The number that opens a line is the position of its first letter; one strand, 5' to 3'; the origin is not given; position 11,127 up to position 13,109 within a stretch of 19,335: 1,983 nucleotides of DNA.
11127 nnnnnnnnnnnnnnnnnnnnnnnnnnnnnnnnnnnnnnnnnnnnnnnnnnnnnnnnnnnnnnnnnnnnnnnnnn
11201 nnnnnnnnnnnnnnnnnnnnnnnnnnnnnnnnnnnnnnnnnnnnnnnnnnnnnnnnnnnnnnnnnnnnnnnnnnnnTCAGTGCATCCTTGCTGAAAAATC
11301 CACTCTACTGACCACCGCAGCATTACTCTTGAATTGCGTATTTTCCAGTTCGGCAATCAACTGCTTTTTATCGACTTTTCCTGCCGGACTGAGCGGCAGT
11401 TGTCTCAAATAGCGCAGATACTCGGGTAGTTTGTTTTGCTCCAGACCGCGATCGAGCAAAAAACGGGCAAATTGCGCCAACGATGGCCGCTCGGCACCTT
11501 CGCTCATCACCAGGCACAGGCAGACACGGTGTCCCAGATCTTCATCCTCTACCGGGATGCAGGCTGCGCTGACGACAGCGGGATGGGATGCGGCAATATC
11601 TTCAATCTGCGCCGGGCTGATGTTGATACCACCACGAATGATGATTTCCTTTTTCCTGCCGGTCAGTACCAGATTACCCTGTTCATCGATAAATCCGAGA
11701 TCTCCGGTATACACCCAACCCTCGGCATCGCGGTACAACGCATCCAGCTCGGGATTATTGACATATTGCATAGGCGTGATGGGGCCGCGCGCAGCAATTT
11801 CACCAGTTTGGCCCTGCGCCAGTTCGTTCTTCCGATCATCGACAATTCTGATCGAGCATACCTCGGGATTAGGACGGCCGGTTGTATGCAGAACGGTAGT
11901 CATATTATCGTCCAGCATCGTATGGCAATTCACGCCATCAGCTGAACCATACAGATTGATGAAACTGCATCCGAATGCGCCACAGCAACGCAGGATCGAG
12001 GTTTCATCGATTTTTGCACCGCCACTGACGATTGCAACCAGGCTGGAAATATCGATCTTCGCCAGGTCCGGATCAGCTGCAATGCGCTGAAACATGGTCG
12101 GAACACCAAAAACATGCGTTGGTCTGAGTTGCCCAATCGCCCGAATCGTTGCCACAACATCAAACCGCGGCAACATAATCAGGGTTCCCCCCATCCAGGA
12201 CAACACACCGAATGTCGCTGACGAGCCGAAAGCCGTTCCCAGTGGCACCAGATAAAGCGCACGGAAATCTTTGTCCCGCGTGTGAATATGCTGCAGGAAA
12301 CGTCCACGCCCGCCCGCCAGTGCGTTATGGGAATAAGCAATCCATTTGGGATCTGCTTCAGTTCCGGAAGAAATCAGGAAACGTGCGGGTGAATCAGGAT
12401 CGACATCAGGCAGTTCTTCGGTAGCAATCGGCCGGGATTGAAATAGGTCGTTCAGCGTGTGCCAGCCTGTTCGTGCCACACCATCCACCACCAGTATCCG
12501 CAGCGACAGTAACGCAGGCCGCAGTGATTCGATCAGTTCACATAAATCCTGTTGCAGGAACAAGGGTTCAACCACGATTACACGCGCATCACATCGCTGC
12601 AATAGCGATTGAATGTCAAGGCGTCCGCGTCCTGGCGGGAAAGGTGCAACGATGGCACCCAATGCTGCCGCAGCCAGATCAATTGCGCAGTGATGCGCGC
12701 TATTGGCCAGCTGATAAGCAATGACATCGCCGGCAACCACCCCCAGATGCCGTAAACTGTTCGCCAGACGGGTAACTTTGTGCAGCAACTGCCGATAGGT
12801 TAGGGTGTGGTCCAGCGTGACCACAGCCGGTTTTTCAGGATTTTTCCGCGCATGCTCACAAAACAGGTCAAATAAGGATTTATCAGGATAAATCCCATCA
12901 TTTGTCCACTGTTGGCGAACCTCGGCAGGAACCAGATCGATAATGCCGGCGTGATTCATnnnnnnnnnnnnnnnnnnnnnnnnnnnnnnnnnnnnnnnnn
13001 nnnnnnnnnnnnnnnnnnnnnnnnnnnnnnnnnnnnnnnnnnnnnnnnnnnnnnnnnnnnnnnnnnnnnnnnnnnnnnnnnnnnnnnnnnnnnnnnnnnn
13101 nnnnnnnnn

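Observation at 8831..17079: Self-contained thiocarboxylate (thioacid) small-molecule operon: E1-rhodanese + JAMM + GG sulfur carrier joined to a CoA-transferase/ANL-ligase pair, an ACAD and an MFS exporter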

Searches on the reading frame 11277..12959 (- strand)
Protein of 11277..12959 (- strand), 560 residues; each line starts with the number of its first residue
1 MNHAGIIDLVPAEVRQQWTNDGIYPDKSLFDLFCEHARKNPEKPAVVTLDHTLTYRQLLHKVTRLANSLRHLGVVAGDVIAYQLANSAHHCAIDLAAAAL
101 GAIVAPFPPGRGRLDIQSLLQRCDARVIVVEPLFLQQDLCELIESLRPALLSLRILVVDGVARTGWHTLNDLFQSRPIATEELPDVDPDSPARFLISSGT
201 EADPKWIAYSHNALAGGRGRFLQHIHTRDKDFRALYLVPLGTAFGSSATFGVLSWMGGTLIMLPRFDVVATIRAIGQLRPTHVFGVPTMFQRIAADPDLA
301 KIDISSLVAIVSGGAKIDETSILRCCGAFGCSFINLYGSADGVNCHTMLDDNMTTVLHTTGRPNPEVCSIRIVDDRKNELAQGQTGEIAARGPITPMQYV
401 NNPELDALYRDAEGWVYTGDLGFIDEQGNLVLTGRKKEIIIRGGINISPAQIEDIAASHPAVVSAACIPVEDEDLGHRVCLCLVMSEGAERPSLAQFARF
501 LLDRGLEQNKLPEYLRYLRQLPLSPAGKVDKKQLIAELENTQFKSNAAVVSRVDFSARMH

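Call 4: search_protein_families(library=pfam, proteins=[window:11277-12959:-], max_evalue=0.01)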
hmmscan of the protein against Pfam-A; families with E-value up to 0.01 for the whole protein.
window:11277-12959:- (560 aa): 2 families
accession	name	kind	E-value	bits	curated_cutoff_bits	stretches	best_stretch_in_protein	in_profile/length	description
PF00501.34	AMP-binding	-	1.2e-59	202.5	29.9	1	35-399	3-383/384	AMP-binding enzyme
PF13193.12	AMP-binding_C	-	9.4e-07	30.1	24.5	1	451-528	1-76/76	AMP-binding enzyme C-terminal domain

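Call 5: search_protein_families(library=ncbifam, proteins=[window:11277-12959:-], max_evalue=0.01)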
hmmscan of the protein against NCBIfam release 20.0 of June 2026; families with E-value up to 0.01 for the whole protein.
window:11277-12959:- (560 aa): 106 families (the best 25 are shown)
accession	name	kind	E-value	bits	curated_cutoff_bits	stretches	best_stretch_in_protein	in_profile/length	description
NF004837.0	PRK06187.1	subfamily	3.5e-88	296.2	476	1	29-542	10-526/531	long-chain-fatty-acid--CoA ligase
NF004758.0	PRK06087.1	equivalog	6.9e-87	292.1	736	1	12-540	9-537/548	medium-chain fatty-acid--CoA ligase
TIGR02275.1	DHB_AMP_lig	equivalog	5.2e-73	246.1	723.55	1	11-534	7-525/526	(2,3-dihydroxybenzoyl)adenylate synthase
NF008192.1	PRK10946.1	equivalog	9e-69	232.1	783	1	11-540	8-531/534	(2,3-dihydroxybenzoyl)adenylate synthase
NF009233.0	PRK12583.1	subfamily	2.4e-67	227.6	832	1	27-534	18-546/558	fatty acid CoA ligase family protein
NF005801.1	PRK07656.1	equivalog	3e-66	224.1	657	1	32-534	6-499/500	FadD3 family acyl-CoA ligase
NF006182.0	PRK08316.1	subfamily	2.3e-62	211.1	663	1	28-540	12-519/523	fatty acyl-CoA synthetase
TIGR03208.1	cyc_hxne_CoA_lg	equivalog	2.1e-61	208.3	792.3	1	16-534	11-536/538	cyclohexanecarboxylate-CoA ligase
NF004114.0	PRK05605.1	equivalog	4.2e-61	207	766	2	165-541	197-572/575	long-chain-fatty-acid--CoA ligase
NF005676.0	PRK07470.1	equivalog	2e-59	201.7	774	1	31-542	24-533/544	acyl-CoA synthetase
NF006572.0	PRK09088.1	equivalog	6.1e-57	193.4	696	1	34-538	8-487/491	acyl-CoA synthetase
NF004814.0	PRK06164.1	equivalog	6.9e-56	189.9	677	1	27-529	10-518/540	acyl-CoA synthetase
NF004797.0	PRK06145.1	equivalog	7e-56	189.6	850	1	32-540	7-497/499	acyl-CoA synthetase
NF038341.1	ligase_FadD4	exception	1e-54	185.7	850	1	40-537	8-503/506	fatty-acid--CoA ligase FadD4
NF004511.1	PRK05852.1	equivalog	3.9e-54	184.1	650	1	29-534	1-500/505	FadD7 family fatty acid--CoA ligase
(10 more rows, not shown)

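Call 85: search_protein_families(library=padloc, proteins=[window:11277-12959:-], max_evalue=0.001)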
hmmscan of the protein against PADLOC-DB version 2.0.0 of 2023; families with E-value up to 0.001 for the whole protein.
window:11277-12959:- (560 aa): 0 families
